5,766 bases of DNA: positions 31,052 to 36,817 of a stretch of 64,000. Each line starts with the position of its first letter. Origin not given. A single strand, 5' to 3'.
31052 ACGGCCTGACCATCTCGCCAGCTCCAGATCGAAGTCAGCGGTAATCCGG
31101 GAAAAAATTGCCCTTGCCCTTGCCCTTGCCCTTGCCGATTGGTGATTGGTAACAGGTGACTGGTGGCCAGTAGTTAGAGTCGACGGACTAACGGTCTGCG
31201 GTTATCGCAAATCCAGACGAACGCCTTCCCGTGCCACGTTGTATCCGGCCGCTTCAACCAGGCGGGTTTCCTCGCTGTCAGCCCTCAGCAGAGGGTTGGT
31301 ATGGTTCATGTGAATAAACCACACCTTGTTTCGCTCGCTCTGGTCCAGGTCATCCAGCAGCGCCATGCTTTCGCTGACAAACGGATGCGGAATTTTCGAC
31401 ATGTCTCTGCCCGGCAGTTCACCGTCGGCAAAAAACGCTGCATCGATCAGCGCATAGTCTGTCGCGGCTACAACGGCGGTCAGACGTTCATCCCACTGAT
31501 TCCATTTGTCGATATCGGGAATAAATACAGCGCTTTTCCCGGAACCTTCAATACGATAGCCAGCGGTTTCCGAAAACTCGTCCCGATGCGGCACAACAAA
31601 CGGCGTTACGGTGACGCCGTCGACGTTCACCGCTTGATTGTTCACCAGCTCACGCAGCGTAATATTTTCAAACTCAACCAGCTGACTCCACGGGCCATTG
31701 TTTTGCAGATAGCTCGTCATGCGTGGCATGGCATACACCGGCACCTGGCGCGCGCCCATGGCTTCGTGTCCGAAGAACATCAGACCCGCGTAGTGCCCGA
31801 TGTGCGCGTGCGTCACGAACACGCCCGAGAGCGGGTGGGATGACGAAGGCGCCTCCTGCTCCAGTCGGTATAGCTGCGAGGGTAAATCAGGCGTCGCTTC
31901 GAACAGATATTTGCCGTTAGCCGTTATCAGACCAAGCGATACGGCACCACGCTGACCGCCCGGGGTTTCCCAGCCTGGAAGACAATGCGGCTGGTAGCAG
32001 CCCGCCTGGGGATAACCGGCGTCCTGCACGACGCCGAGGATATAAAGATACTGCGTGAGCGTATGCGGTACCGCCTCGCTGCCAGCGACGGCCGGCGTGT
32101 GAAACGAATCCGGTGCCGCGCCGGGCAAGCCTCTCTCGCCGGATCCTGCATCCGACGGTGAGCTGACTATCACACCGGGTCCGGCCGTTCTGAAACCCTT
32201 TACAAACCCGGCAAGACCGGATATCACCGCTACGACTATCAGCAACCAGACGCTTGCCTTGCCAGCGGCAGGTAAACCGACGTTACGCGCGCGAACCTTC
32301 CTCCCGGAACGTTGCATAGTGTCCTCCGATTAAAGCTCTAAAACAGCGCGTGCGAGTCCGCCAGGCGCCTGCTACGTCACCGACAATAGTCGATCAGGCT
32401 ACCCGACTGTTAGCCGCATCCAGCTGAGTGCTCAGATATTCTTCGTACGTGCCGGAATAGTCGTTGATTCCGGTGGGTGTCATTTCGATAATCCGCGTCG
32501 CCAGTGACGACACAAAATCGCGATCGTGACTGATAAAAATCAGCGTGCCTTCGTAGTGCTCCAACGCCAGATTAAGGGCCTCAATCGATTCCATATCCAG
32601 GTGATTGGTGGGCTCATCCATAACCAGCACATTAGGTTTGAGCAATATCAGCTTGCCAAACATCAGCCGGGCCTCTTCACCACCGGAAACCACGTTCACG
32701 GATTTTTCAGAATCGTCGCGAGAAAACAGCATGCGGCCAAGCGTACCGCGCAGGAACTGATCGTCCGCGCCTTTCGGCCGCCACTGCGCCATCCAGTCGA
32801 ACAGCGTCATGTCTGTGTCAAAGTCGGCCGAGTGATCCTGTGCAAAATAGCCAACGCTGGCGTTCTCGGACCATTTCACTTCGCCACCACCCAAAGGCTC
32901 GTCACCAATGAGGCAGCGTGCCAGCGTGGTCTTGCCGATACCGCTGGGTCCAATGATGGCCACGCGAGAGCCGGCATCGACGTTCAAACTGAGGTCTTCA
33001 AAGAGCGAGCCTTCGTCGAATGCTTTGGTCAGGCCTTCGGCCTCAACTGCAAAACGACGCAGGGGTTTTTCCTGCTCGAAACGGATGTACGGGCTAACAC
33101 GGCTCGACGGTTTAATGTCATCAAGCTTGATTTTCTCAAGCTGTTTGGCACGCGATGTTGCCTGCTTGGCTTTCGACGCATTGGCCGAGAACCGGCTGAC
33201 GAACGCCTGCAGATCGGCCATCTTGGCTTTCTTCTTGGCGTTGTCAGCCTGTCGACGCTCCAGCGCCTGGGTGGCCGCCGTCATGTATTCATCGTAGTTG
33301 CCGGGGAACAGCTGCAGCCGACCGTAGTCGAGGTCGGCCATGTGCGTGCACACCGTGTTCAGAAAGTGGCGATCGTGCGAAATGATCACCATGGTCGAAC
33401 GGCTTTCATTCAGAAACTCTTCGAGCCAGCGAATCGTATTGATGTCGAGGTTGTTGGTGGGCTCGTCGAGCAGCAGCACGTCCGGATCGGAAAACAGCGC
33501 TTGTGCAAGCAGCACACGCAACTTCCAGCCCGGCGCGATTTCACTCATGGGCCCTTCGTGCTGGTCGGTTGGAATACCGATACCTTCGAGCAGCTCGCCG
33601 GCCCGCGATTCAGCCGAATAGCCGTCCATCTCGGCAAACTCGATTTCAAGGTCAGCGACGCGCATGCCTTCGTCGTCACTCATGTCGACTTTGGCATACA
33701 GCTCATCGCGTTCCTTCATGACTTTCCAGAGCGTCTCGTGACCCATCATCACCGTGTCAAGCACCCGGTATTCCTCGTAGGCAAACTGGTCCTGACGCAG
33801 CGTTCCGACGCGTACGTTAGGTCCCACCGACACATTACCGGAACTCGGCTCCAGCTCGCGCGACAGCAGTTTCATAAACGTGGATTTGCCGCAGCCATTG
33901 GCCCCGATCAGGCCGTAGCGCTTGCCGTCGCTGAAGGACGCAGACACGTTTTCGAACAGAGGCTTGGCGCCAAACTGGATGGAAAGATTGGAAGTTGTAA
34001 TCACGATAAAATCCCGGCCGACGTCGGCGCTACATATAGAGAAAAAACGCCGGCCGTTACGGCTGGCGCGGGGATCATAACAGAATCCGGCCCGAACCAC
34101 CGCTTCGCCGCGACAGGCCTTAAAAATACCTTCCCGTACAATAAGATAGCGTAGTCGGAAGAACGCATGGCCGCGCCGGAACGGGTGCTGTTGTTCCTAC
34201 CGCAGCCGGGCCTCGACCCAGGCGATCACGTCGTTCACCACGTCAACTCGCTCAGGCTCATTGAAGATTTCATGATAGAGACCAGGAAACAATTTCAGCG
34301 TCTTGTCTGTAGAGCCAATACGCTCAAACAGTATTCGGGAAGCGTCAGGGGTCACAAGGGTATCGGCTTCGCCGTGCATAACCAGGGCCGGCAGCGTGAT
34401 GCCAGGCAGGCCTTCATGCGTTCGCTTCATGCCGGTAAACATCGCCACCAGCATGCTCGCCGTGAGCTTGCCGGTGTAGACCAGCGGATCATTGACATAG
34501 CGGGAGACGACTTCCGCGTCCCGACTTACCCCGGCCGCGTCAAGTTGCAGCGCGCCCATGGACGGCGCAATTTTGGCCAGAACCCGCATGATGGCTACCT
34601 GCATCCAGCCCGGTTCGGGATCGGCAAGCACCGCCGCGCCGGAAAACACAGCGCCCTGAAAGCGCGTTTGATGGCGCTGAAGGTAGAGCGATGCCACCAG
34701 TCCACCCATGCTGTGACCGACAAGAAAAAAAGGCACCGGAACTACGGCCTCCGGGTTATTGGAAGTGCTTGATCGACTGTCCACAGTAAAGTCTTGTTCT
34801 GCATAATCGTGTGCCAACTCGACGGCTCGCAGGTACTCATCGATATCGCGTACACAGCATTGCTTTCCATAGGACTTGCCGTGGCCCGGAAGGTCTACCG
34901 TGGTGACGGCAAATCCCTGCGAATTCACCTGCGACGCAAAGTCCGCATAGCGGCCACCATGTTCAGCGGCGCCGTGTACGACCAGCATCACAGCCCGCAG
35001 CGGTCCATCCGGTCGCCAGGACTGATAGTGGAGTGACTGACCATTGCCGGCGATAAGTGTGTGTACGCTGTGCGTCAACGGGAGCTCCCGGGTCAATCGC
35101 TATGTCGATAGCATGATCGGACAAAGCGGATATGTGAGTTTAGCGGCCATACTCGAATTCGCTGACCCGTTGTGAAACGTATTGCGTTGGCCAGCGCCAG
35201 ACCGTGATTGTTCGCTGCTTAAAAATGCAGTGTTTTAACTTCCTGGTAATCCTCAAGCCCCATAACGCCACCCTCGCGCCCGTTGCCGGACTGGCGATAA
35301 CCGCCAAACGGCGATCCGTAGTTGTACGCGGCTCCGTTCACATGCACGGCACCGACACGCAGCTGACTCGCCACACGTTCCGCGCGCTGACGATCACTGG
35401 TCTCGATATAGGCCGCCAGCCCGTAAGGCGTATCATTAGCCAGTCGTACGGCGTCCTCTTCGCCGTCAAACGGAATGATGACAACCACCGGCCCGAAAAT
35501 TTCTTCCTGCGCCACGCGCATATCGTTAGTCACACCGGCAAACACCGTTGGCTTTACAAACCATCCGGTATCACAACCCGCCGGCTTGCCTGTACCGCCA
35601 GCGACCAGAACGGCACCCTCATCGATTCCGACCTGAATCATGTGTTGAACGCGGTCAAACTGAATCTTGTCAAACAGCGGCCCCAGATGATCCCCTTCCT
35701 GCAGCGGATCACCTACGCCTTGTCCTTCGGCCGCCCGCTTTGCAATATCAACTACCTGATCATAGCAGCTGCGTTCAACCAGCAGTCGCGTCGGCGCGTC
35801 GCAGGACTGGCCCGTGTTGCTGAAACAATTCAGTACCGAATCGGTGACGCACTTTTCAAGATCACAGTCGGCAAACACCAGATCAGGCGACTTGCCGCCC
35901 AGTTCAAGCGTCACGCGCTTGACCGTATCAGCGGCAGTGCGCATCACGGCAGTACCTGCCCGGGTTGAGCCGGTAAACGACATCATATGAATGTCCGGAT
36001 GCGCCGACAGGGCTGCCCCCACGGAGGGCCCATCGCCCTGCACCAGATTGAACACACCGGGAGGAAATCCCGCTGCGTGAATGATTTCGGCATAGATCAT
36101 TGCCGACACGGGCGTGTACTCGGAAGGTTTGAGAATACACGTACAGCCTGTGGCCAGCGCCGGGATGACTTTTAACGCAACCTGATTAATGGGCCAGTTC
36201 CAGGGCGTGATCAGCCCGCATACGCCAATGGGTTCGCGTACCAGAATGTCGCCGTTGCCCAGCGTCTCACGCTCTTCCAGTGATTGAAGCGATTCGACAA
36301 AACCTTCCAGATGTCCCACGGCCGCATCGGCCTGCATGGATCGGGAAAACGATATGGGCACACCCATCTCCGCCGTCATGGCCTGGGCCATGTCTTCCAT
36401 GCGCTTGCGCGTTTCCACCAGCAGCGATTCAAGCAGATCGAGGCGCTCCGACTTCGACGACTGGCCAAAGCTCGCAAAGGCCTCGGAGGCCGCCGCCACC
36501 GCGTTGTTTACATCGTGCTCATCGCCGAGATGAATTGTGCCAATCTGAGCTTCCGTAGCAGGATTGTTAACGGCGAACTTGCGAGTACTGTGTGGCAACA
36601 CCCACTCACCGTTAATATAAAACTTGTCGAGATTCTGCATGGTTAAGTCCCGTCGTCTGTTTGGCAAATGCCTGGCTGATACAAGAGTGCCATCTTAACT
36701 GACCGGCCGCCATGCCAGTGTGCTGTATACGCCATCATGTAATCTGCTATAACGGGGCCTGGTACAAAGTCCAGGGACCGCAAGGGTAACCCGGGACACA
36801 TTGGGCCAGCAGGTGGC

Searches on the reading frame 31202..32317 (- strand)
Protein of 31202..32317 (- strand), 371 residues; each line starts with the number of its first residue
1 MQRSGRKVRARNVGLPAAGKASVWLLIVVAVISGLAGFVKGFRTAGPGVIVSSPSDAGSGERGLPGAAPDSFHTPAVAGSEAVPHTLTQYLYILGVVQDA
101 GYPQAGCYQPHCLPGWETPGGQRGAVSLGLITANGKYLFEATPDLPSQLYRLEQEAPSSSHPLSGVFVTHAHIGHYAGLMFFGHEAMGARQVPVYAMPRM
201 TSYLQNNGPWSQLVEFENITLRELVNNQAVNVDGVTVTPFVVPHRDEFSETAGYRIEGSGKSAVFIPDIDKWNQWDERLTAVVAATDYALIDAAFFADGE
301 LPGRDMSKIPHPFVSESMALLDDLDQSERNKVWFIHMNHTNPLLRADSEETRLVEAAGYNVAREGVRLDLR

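Call 77: search_protein_families(library=pfam, proteins=[window:31202-32317:-], max_evalue=0.00001)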
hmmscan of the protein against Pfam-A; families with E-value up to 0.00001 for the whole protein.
window:31202-32317:- (371 aa): 1 family
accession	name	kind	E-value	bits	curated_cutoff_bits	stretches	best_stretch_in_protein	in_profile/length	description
PF12706.13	Lactamase_B_2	-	3.1e-23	82.8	27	1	137-337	3-200/200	Beta-lactamase superfamily domain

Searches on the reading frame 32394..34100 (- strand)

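Call 77: search_protein_families(library=pfam, proteins=[window:32394-34100:-], max_evalue=0.00001)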
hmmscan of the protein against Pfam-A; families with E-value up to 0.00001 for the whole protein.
window:32394-34100:- (568 aa): 7 families
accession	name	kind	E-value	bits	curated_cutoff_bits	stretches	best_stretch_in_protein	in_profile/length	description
PF00005.33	ABC_tran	-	3.7e-44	151.1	25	2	50-216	2-137/137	ABC transporter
PF12848.13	ABC_tran_Xtn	-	3.7e-23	81.8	25.9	1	256-341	2-85/85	ABC transporter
PF13304.12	AAA_21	-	1.2e-13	52.3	27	0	63-81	3-21/304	AAA domain, putative AbiEii toxin, Type IV TA system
PF13401.12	AAA_22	-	1.7e-07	32.1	27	0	380-398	8-26/130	AAA domain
PF03193.22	RsgA_GTPase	-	3.3e-06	27.5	30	0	365-409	95-138/174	RsgA GTPase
PF13479.12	AAA_24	-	4.4e-06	27.1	27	0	378-400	3-23/195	AAA domain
PF13521.12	AAA_28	-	8.4e-06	26.5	27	0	379-422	1-39/164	AAA domain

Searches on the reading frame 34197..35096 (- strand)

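Call 77: search_protein_families(library=pfam, proteins=[window:34197-35096:-], max_evalue=0.00001)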
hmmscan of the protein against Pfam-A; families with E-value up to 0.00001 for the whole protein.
window:34197-35096:- (299 aa): 4 families
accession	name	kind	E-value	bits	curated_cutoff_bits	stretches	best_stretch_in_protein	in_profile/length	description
PF12146.15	Hydrolase_4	-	1.8e-64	217.7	27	1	33-282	3-239/239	Serine aminopeptidase, S33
PF00561.26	Abhydrolase_1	-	1.3e-18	68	25.8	1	36-208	2-135/245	alpha/beta hydrolase fold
PF12697.13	Abhydrolase_6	-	2.1e-17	64.9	26.3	1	38-284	2-214/217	Alpha/beta hydrolase family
PF00326.27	Peptidase_S9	-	8.9e-07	29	22.6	0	234-296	144-208/213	Prolyl oligopeptidase family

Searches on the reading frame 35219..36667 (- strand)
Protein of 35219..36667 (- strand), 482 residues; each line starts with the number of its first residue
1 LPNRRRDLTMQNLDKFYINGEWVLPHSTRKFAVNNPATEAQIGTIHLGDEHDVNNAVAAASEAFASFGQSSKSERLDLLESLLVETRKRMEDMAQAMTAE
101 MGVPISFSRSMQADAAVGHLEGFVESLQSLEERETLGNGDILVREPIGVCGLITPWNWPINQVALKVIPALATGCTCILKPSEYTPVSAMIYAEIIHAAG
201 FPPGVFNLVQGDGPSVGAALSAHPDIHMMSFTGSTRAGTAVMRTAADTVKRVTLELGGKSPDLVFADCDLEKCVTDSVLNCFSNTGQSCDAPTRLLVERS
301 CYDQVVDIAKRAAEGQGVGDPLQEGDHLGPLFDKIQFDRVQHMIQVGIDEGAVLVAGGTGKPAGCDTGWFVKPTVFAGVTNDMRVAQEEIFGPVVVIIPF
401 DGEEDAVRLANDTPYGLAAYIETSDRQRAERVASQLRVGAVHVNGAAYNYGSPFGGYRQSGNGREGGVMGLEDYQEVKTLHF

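Call 77: search_protein_families(library=pfam, proteins=[window:35219-36667:-], max_evalue=0.00001)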
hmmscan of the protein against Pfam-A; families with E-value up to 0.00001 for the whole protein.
window:35219-36667:- (482 aa): 1 family
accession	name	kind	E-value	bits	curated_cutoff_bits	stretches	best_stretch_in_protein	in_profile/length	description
PF00171.27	Aldedh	-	3.4e-155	517.5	23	1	22-479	1-460/461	Aldehyde dehydrogenase family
